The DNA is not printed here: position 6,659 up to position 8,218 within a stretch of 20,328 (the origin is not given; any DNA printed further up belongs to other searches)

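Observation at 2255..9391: Compact eight-gene cluster that looks like an uncharacterised fatty-acid/type-II-PKS-like pathway with its own ABC exporter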

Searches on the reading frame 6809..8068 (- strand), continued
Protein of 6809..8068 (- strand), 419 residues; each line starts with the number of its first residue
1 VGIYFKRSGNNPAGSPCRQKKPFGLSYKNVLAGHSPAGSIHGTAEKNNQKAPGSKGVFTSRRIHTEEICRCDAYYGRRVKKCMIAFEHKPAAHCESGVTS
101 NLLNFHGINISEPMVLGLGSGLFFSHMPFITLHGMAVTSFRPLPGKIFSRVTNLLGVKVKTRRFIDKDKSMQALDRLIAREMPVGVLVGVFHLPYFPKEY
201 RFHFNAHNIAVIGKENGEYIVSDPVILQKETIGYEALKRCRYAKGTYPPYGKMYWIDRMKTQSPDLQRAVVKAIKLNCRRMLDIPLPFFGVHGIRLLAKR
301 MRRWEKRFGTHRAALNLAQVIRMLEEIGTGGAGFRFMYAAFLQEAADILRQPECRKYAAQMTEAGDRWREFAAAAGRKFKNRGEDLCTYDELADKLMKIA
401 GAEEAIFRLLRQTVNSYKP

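Call 39: search_protein_families(library=pfam, proteins=[L005:846-1901:+, L005:1829-2659:+, L005:2663-4684:+, L005:4801-5526:+, L005:5523-6527:-, L005:6971-7816:-, L005:15894-16568:-, L004:155-733:-, L004:8373-8945:-], max_evalue=0.001)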
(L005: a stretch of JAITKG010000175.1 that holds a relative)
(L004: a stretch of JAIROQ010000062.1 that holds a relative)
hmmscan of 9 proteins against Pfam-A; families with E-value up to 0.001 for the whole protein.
L005:846-1901:+ (351 aa): 1 family
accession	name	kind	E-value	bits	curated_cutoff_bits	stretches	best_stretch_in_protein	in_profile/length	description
PF06580.19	His_kinase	-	2.6e-25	88.9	25.2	1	170-245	2-80/81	Histidine kinase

L005:1829-2659:+ (276 aa): 2 families
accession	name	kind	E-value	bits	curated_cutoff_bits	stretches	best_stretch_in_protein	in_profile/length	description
PF04397.21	LytTR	-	8.2e-19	68.1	22.6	1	175-274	1-97/98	LytTr DNA-binding domain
PF00072.30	Response_reg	-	3.5e-13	50.1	30.2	1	27-135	2-111/111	Response regulator receiver domain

L005:2663-4684:+ (673 aa): 4 families
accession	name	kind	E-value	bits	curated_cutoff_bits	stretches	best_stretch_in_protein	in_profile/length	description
PF00270.35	DEAD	-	3.3e-27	95.7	26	1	57-218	2-164/167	DEAD/DEAH box helicase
PF00271.37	Helicase_C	-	1.6e-21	77.1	23.5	1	255-357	5-108/110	Helicase conserved C-terminal domain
PF16124.10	RecQ_Zn_bind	-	2.4e-12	47.8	25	1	557-603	19-66/66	RecQ zinc-binding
PF04851.21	ResIII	-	6.2e-05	23.4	22.5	1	55-212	4-161/164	Type III restriction enzyme, res subunit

L005:4801-5526:+ (241 aa): 1 family
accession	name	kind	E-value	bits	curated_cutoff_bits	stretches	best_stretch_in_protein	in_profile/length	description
PF00156.33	Pribosyltran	-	1.1e-05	25.2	26.3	1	163-226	66-122/158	Phosphoribosyl transferase domain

L005:5523-6527:- (334 aa): 1 family
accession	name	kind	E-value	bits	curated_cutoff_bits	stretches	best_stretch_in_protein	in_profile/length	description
PF03706.18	LPG_synthase_TM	-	8.2e-37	127.7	33.4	1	18-320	5-302/302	Lysylphosphatidylglycerol synthase TM region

L005:6971-7816:- (281 aa): 1 family
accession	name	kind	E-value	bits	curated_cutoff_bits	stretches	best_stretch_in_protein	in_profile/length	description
PF02569.21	Pantoate_ligase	-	1.7e-98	329.5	20.7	1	3-277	2-267/268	Pantoate-beta-alanine ligase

L005:15894-16568:- (224 aa): 0 families

L004:155-733:- (192 aa): 0 families

L004:8373-8945:- (190 aa): 3 families
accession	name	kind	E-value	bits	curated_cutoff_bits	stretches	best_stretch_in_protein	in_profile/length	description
PF13673.13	Acetyltransf_10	-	5.7e-09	36.5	23.6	1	102-168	53-117/128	Acetyltransferase (GNAT) domain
PF13508.13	Acetyltransf_7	-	2.8e-08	34.5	27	1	98-159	28-83/84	Acetyltransferase (GNAT) domain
PF00583.31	Acetyltransf_1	-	5.1e-07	30.4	20.7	1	86-158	55-116/116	Acetyltransferase (GNAT) family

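Call 58: predict_structure(alignment_id=A1)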
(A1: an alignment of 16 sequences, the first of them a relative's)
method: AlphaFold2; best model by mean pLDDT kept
length: 337 residues; sequences in the alignment: 16
mean_pLDDT: 81.7   pTM: 0.81
mean pLDDT of the five models: 81.7, 80.9, 79.8, 78.7, 72.6
residues with pLDDT >= 90: 131; 70-90: 143; 50-70: 38; < 50: 25
segments of 3 or more residues with pLDDT < 50: 1-10, 42-53, 245-247
pLDDT, mean of each block of 10 residues (from residue 1): 33 81 88 80 46 53 79 89 93 95 85 70 77 92 80 92 76 84 92 90 76 90 90 83 58 87 95 95 89 82 80 95 96 87
secondary structure, 60 per line:
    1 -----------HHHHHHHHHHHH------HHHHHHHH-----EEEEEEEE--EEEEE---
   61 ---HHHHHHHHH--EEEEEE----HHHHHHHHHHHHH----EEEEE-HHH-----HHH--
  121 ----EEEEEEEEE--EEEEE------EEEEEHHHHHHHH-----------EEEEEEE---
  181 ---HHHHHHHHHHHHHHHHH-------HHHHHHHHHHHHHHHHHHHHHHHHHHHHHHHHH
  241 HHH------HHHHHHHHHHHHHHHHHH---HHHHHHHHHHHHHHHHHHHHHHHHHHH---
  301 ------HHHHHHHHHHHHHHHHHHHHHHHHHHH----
elements in order: H12-23 H30-37 E43-50 E53-57 H64-72 E75-80 H85-97 E102-106 E125-133 E136-140 E147-151 H152-159 E171-177 H184-200 H208-243 H250-267 H271-297 H307-333

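Call 62: fold_search(model_id=the predicted structure, library=pdb)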
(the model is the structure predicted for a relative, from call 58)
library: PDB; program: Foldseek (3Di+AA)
matches with E <= 10: 644; with E <= 0.001: 19
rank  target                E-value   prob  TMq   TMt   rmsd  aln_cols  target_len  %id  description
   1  7wuw_C                9.8e-11  1.00  0.69  0.70   4.6       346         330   18  Crystal structure of AziU3/U2 from Streptomyces sahachiroi (released 2022-09-07)
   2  8gs1_D                1.0e-10  1.00  0.69  0.69   4.9       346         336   18  Crystal structure of AziU2-U3 complex from Streptomyces sahachiroi NRRL2485 (released 2023-09-06)
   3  8gs1_B                1.1e-10  1.00  0.69  0.70   5.0       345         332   17  Crystal structure of AziU2-U3 complex from Streptomyces sahachiroi NRRL2485 (released 2023-09-06)
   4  9qvq_B                6.9e-09  1.00  0.63  0.69   5.1       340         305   11  Crystal structure of the CtaG_H128A variant from Ruminiclostridium cellulolyticum in complex with PHBA (P2(1)-medium) (released 2025-10-01)
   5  9qvj_A                1.6e-08  1.00  0.65  0.70   5.0       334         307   11  Crystal structure of CtaG from Ruminiclostridium cellulolyticum (P2(1)-medium) (released 2025-10-01)
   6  9quz                  2.4e-08  1.00  0.64  0.69   5.1       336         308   12  Crystal structure of CtaG from Ruminiclostridium cellulolyticum (P2(1)-small) (released 2025-10-01)
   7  9qvp_A                2.4e-08  1.00  0.65  0.70   4.8       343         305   11  Crystal structure of the CtaG_H128A variant from Ruminiclostridium cellulolyticum (P2(1)2(1)2(1)-medium) (released 2025-10-01)
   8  9qvs                  2.9e-08  1.00  0.64  0.69   4.9       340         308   10  Crystal structure of the CtaG_D144N variant from Ruminiclostridium cellulolyticum (P2(1)-small) (released 2025-10-01)
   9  9qvo                  4.4e-08  1.00  0.64  0.69   5.0       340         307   10  Crystal structure of the CtaG_H128A variant from Ruminiclostridium cellulolyticum (P2(1)-small) (released 2025-10-01)
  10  9qvl                  5.6e-08  1.00  0.62  0.66   5.4       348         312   11  Crystal structure of the CtaG_C11A variant from Ruminiclostridium cellulolyticum (P2(1)2(1)2(1)-small) (released 2025-10-01)
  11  9qvk                  8.2e-08  1.00  0.63  0.68   5.1       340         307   10  Crystal structure of the CtaG_C11A variant from Ruminiclostridium cellulolyticum (P2(1)-small) (released 2025-10-01)
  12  7yn1_B                9.4e-08  1.00  0.57  0.55   7.9       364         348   13  Crystal structure of selenomethionine labeled CcbD (released 2023-08-02)
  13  7yn1_A                1.1e-07  1.00  0.65  0.63   5.7       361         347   12  Crystal structure of selenomethionine labeled CcbD (released 2023-08-02)
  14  9dkr_B                6.7e-07  1.00  0.58  0.56   7.2       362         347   14  Crystal structure of CcbD complexed with PCP domain of CcbZ (released 2025-10-01)
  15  9dks_A                7.0e-07  1.00  0.65  0.64   5.8       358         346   12  Crystal structure of CcbD C19S mutant complexed with single PCP domain of CcbZ (released 2025-09-17)
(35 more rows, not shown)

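Call 64: search_solved_structures(query=A1, max_evalue=10, show_alignments=3)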
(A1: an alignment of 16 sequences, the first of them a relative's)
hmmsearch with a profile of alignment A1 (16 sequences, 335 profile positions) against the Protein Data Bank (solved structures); distinct sequences matched with E-value up to 10: 1.
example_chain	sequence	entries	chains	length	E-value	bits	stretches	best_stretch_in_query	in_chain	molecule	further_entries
8a3k_UNK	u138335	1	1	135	0.69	11.9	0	272-334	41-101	sc-apCC-4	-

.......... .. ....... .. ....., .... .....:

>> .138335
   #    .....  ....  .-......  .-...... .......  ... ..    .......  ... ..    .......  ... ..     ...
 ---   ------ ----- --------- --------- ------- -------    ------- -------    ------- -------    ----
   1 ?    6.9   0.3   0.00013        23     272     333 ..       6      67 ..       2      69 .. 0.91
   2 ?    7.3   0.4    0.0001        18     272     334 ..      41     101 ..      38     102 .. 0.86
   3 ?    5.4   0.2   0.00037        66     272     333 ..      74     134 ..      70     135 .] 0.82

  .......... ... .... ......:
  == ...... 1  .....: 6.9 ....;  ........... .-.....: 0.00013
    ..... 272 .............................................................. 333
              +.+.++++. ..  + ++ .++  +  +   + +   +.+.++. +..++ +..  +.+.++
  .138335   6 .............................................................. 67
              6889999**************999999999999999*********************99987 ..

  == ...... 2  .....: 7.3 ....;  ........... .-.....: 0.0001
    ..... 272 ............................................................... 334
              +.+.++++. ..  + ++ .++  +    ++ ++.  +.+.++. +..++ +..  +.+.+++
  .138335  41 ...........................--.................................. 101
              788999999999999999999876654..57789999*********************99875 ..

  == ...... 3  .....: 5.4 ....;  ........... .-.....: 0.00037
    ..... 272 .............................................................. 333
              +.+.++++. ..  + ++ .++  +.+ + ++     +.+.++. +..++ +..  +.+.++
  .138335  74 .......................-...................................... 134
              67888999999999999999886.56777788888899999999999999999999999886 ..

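Call 74: search_protein_families(library=pfam, proteins=[L054:7590-8048:+, L054:8045-8596:+, L054:8571-8942:+, L054:8939-9538:+, L054:13686-15857:+, L024:3164-4540:+, L024:4541-5776:+, L024:6381-8153:+, L024:8244-9056:-, L024:9243-9590:+], max_evalue=0.001)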
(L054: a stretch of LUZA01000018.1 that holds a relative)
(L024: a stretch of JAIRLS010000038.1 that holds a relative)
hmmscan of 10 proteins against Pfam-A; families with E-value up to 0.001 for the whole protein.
L054:7590-8048:+ (152 aa): 0 families

L054:8045-8596:+ (183 aa): 0 families

L054:8571-8942:+ (123 aa): 1 family
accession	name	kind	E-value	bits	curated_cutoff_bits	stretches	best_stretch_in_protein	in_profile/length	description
PF07977.19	FabA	-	6.8e-06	26.2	23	1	15-81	23-101/138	FabA-like domain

L054:8939-9538:+ (199 aa): 1 family
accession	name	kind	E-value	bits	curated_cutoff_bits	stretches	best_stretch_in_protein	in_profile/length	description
PF03548.22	LolA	-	2.3e-16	60.4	23.6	1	37-194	2-152/165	Outer membrane lipoprotein carrier protein LolA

L054:13686-15857:+ (723 aa): 5 families
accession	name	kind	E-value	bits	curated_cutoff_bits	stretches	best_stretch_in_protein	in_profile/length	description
PF19974.5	TCAD9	-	2.8e-34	119.5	40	2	533-622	270-352/429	Ternary complex associated domain 9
PF01740.26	STAS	-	9.1e-19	67.6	22.6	1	5-106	3-106/106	STAS domain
PF13466.11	STAS_2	-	6.6e-10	39.5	29.2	1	18-93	4-79/80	STAS domain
PF01636.29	APH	-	2.2e-06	28.1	23.2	1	551-611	156-215/239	Phosphotransferase enzyme family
PF06293.20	Kdo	-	0.00038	20.4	21.3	0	566-616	138-197/207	Lipopolysaccharide kinase (Kdo/WaaP) family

L024:3164-4540:+ (458 aa): 1 family
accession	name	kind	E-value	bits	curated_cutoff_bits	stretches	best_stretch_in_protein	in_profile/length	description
PF01553.26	Acyltransferase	-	1.2e-10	41.7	23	1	40-178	6-128/132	Acyltransferase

L024:4541-5776:+ (411 aa): 2 families
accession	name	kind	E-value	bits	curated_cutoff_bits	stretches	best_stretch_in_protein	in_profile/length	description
PF02801.28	Ketoacyl-synt_C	-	1.5e-31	109.3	20.8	1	255-366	1-119/119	Beta-ketoacyl synthase, C-terminal domain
PF00109.32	ketoacyl-synt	-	4.7e-29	102.2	20.8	1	5-247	2-252/252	Beta-ketoacyl synthase, N-terminal domain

L024:6381-8153:+ (590 aa): 2 families
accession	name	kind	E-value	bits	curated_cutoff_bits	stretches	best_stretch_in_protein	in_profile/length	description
PF00501.34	AMP-binding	-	6.4e-72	242.9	29.9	1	21-417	11-384/384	AMP-binding enzyme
PF23562.2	AMP-binding_C_3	-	4.5e-10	40.4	20.8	1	457-588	4-120/124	AMP-binding enzyme C-terminal domain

L024:8244-9056:- (270 aa): 1 family
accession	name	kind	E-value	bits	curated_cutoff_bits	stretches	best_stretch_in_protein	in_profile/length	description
PF13505.12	OMP_b-brl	-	2.5e-05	24.9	28.7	1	127-245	37-150/175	Outer membrane protein beta-barrel domain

L024:9243-9590:+ (115 aa): 2 families
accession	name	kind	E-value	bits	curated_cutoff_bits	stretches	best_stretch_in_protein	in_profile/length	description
PF01381.28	HTH_3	-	6.8e-10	39.3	23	1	10-58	3-51/55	Helix-turn-helix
PF12844.13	HTH_19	-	1.1e-07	32.1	30.2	1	8-57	4-53/64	Helix-turn-helix domain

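Call 78: find_encoding_contigs(protein=P0001, flank=10000, max_places=3)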
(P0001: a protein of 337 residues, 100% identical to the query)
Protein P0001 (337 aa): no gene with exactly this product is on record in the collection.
